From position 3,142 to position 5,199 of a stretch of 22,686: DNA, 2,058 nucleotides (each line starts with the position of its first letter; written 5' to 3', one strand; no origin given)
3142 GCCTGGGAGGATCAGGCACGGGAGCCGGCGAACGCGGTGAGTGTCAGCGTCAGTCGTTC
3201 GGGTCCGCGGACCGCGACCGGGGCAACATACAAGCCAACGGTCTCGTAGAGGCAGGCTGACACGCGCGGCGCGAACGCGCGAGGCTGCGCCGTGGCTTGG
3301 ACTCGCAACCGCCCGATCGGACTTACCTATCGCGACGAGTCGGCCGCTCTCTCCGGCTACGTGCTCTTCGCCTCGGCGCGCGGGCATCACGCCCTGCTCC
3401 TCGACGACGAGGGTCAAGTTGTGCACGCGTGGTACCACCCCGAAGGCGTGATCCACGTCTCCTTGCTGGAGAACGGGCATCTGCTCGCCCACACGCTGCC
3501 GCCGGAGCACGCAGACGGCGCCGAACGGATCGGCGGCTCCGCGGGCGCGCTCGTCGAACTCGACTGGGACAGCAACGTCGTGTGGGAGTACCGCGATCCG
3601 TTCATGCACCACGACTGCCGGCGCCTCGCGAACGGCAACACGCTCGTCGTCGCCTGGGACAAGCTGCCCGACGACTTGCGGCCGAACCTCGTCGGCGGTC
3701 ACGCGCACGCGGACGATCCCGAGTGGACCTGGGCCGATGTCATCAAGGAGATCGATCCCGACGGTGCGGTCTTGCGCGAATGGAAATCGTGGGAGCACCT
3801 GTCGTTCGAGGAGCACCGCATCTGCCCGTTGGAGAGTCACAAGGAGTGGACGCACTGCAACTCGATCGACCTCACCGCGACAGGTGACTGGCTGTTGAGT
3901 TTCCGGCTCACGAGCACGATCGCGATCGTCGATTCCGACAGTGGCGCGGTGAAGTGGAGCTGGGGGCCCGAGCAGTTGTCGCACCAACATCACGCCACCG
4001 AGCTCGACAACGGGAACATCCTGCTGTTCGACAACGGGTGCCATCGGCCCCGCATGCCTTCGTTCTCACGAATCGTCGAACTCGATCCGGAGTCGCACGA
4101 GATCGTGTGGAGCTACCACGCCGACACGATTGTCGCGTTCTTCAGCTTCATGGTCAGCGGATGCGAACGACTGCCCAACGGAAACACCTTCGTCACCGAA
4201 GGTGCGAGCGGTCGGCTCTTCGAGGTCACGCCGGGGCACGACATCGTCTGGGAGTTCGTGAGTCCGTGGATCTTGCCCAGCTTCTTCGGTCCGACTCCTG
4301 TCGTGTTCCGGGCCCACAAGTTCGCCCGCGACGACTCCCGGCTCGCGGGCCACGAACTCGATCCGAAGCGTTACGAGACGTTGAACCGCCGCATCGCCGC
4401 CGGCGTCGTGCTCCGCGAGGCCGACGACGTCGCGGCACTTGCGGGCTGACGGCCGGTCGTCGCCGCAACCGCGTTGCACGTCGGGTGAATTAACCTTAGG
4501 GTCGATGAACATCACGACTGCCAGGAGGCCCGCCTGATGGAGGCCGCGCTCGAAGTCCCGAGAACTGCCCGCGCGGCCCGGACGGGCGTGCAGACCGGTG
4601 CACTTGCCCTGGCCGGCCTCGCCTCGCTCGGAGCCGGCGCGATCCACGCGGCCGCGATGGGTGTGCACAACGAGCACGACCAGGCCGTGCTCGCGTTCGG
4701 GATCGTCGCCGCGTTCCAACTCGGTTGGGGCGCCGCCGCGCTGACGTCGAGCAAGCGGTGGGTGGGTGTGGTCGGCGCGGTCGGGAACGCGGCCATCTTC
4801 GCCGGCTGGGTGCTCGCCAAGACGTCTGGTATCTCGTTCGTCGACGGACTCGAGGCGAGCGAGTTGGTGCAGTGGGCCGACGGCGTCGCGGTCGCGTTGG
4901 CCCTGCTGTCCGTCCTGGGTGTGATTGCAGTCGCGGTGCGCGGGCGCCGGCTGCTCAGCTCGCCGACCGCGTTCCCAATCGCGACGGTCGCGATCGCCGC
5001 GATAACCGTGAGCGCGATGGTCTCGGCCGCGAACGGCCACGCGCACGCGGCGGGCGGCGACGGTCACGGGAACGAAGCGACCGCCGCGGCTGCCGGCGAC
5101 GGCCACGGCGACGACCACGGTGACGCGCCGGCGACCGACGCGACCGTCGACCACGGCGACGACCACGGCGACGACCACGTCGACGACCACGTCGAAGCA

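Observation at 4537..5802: P1: uncharacterised polytopic membrane protein with a His/Asp-rich linker and a Cys/His-conserved ectodomain. It has a paralogue 8 kb away.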

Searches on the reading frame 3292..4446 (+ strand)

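Call 4: search_protein_families(library=pfam, proteins=[window:3292-4446:+], max_evalue=1)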
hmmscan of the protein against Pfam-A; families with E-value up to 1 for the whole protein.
window:3292-4446:+ (385 aa): 3 families
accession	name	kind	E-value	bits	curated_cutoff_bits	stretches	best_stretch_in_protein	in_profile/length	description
PF14269.12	Arylsulfotran_2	-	1.4e-21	77.6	27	1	85-322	25-298/301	Arylsulfotransferase (ASST)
PF05935.17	Arylsulfotrans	-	3e-21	76.3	24.2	2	104-228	92-217/374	Arylsulfotransferase (ASST)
PF22701.2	Mala_s_1-like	-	0.00037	20.7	27.5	1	189-302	1-104/195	Mal s 1 allergenic protein-like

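Call 5: search_protein_families(library=ncbifam, proteins=[window:3292-4446:+], max_evalue=1)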
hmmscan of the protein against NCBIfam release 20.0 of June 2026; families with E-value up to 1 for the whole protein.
window:3292-4446:+ (385 aa): 0 families

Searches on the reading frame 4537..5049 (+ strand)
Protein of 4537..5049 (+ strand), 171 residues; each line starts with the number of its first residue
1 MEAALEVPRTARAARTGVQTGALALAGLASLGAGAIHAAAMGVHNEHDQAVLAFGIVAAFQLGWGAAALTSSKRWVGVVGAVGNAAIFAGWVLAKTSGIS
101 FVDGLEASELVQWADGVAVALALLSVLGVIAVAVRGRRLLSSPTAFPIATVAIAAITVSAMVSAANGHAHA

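Call 53: find_homologous_proteins(query=window:4537-5049:+, max_evalue=0.01)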
Query window:4537-5049:+ (171 aa): 58 proteins with E <= 0.01 among 8000 candidates.
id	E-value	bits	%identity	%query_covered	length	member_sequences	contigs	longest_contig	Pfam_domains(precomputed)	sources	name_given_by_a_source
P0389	4.3e-41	158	55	100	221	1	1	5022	-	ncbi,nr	ncbi:MAG: hypothetical protein QOI47_1493, partial [Actinomycetota bacterium]|nr:hypothetical protei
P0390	1.1e-38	151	53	71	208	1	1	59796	-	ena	-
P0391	4.1e-36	142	53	91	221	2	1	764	-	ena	-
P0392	4.8e-36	142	56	100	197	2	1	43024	-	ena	-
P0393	4.5e-35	139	56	81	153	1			-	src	-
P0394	2.3e-34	137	53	87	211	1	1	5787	-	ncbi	ncbi:MAG: hypothetical protein ACRDWD_11055 [Acidimicrobiia bacterium]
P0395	3.7e-34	136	54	92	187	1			-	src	-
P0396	8.5e-32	128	50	100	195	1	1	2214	-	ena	-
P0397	3.2e-31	126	50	75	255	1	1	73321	-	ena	-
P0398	1.1e-30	125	59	57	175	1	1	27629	-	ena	-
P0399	1.9e-30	124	50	91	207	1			-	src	-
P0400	7.7e-30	122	61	63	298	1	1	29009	-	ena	-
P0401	1.3e-28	118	48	87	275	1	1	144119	-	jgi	jgi:hypothetical protein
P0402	1.8e-28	117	63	56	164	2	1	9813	-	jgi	-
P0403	2.1e-28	117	60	39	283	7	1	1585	-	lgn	-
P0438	4.3e-6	45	38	62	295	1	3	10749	-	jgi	jgi:hypothetical protein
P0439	5.6e-6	44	36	70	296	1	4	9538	-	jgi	jgi:hypothetical protein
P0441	3.7e-5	42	33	80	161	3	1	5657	-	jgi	jgi:hypothetical protein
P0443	5.6e-5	41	38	39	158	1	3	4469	-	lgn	-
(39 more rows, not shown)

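Call 72: find_encoding_contigs(protein=P0438, flank=6000, max_places=3)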
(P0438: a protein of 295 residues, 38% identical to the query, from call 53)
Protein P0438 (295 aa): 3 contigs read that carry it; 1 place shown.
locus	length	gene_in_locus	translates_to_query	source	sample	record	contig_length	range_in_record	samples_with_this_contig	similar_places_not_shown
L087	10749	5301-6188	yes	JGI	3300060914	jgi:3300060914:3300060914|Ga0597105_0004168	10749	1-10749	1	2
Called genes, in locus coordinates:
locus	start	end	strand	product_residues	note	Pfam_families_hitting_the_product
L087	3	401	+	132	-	?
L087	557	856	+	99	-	PF03992:ABM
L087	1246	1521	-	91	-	-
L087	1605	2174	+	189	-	-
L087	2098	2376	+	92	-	-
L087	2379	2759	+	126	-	-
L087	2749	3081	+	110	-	-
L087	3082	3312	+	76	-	-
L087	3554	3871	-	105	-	-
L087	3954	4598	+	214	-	PF01545:Cation_efflux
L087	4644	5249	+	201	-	-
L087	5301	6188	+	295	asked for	-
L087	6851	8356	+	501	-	PF09250:Prim-Pol, PF13481:AAA_25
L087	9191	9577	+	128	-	-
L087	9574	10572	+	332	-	PF02899:Phage_int_SAM_1 (weak), PF00589:Phage_integrase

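Call 73: find_encoding_contigs(protein=P0441, flank=6000, max_places=3)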
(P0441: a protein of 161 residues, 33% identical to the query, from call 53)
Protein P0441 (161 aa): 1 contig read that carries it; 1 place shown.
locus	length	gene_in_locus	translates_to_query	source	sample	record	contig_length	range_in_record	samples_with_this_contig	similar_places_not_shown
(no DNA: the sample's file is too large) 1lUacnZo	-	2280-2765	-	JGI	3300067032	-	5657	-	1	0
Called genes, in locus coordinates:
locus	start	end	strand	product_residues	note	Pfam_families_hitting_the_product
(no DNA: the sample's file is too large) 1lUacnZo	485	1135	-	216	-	PF01545:Cation_efflux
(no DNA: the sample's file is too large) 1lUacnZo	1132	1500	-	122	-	PF01022:HTH_5, PF12802:MarR_2 (weak), PF12840:HTH_20, PF25212:HVO_A0114 (weak)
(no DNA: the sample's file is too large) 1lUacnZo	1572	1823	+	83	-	-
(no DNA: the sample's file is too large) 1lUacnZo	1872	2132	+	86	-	-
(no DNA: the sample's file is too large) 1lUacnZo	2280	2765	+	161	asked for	-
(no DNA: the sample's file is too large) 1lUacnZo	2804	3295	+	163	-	PF20229:ChrB_N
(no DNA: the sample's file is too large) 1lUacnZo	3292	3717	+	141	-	PF09828:ChrB_C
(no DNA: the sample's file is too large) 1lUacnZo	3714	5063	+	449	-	PF02417:Chromate_transp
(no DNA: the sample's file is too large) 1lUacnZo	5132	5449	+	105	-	-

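Call 74: find_encoding_contigs(protein=P0439, flank=6000, max_places=4)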
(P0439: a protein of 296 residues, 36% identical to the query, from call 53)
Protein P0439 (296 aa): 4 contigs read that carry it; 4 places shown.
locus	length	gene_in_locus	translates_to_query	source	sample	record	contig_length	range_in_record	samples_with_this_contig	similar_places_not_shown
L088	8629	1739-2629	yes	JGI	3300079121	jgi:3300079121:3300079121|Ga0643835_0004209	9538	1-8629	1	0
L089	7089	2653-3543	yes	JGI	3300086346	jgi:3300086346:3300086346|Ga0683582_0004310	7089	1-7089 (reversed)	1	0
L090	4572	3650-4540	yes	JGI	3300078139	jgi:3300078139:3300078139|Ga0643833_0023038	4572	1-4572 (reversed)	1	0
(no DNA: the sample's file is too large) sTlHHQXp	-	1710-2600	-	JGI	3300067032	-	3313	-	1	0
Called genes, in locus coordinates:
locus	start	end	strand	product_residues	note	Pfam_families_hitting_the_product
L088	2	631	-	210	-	?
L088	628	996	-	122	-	PF01022:HTH_5, PF12802:MarR_2 (weak), PF12840:HTH_20, PF25212:HVO_A0114 (weak)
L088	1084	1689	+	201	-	-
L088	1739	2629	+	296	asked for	-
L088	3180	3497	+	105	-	-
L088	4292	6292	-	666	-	PF02225:PA (weak)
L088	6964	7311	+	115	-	-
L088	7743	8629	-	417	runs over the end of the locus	PF03007:WS_DGAT_cat, PF06974:WS_DGAT_C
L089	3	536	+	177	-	?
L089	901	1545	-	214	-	PF01545:Cation_efflux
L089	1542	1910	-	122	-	PF01022:HTH_5, PF12802:MarR_2 (weak), PF12840:HTH_20, PF25212:HVO_A0114 (weak)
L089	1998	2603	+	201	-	-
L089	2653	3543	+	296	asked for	-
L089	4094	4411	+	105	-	-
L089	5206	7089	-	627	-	?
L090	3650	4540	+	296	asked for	-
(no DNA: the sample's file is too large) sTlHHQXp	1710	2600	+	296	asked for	-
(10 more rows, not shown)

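Call 75: find_encoding_contigs(protein=P0443, flank=6000, max_places=4)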
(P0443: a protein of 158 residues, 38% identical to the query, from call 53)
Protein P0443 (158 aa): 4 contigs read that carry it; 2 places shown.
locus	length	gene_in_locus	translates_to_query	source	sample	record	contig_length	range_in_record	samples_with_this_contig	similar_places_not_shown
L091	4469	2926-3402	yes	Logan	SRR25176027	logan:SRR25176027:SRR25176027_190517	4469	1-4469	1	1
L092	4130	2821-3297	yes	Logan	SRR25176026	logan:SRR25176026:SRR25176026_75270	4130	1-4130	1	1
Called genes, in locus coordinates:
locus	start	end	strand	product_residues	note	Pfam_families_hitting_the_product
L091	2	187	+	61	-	?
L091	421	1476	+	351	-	PF07732:Cu-oxidase_3, PF00394:Cu-oxidase, PF07731:Cu-oxidase_2, PF07732:Cu-oxidase_3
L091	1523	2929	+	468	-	PF07731:Cu-oxidase_2 (faint), PF13473:Cupredoxin_1 (faint), PF07732:Cu-oxidase_3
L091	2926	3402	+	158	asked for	-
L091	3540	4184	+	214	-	-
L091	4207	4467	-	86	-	?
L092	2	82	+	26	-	?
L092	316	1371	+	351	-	PF07732:Cu-oxidase_3, PF00394:Cu-oxidase, PF07731:Cu-oxidase_2, PF07732:Cu-oxidase_3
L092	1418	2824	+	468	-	PF07731:Cu-oxidase_2 (faint), PF13473:Cupredoxin_1 (faint), PF07732:Cu-oxidase_3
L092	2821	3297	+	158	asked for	-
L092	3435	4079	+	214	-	-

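Call 80: find_related_loci(query=A4, collection=metagenome_contigs, flank=5000)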
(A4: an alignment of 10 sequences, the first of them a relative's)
Query A4 (158 aa) in metagenome_contigs; peptide patterns used: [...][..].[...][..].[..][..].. (x = any residue, [..] = any of these).
335 stretches matched a pattern; 149 encode a relative of the query (tblastn E <= 1e-3); the best 80 are kept; 80 distinct loci.
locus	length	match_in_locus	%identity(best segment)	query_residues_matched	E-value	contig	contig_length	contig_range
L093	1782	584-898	39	44-147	6e-20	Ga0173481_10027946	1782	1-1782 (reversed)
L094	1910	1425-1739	40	44-148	2e-19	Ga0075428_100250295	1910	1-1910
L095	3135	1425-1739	40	44-148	3e-19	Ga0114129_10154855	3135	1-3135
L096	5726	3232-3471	46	44-123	1e-18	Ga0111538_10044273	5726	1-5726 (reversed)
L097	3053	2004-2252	42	44-126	2e-18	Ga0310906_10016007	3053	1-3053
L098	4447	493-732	45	44-123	8e-18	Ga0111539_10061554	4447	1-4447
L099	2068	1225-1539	39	44-147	3e-17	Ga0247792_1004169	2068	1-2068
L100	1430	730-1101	39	22-149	4e-17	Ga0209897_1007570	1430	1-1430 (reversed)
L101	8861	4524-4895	39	22-149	5e-17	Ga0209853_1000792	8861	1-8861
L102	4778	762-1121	34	9-132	1e-16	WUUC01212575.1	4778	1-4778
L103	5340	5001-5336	35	9-124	2e-16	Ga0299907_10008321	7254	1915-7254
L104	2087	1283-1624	38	44-155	2e-16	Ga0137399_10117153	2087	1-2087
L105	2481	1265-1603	39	16-130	3e-16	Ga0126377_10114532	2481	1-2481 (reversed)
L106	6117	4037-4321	43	44-137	4e-16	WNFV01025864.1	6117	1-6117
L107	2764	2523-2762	44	44-123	1e-15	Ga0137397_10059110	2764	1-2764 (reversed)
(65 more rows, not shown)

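Call 84: search_protein_families(library=pfam, proteins=[P0441, P0443], max_evalue=0.01)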
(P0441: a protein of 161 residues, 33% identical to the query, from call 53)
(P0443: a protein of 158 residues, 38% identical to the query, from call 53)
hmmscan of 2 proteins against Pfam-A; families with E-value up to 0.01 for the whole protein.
P0441 (161 aa): 0 families

P0443 (158 aa): 0 families
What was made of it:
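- On CopD (PF05425) and other annotated metal-binding membrane families: No Pfam hit for the stand-alone modules (call 84).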

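Call 90: search_protein_families(library=ncbifam, proteins=[P0441, P0443, window:4537-5049:+], max_evalue=0.1)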
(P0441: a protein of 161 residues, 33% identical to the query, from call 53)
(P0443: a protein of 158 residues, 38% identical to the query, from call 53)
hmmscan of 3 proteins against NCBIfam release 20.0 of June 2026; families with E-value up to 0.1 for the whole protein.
P0441 (161 aa): 1 family
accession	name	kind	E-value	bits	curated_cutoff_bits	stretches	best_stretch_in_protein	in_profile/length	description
NF010266.0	PRK13712.1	equivalog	0.033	14.5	164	1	19-79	10-71/115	conjugal transfer protein TrbA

P0443 (158 aa): 0 families

window:4537-5049:+ (171 aa): 0 families

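Call 91: search_solved_structures(query=A4, max_evalue=10)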
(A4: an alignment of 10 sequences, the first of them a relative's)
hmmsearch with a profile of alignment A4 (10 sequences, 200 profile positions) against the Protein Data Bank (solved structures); distinct sequences matched with E-value up to 10: 4.
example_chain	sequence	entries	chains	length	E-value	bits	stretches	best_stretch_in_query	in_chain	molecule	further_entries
6kjq_A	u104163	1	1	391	0.21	14.3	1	50-117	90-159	Putative beta-lactamase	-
6kjh_A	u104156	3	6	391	0.42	13.4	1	50-117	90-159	Putative beta-lactamase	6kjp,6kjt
6kjj_A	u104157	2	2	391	0.43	13.4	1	50-117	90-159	Putative beta-lactamase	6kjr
9jht_A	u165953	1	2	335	0.78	12.5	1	63-138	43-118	JukB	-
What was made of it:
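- On CopD (PF05425) and other annotated metal-binding membrane families: No PDB sequence hit (call 91).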
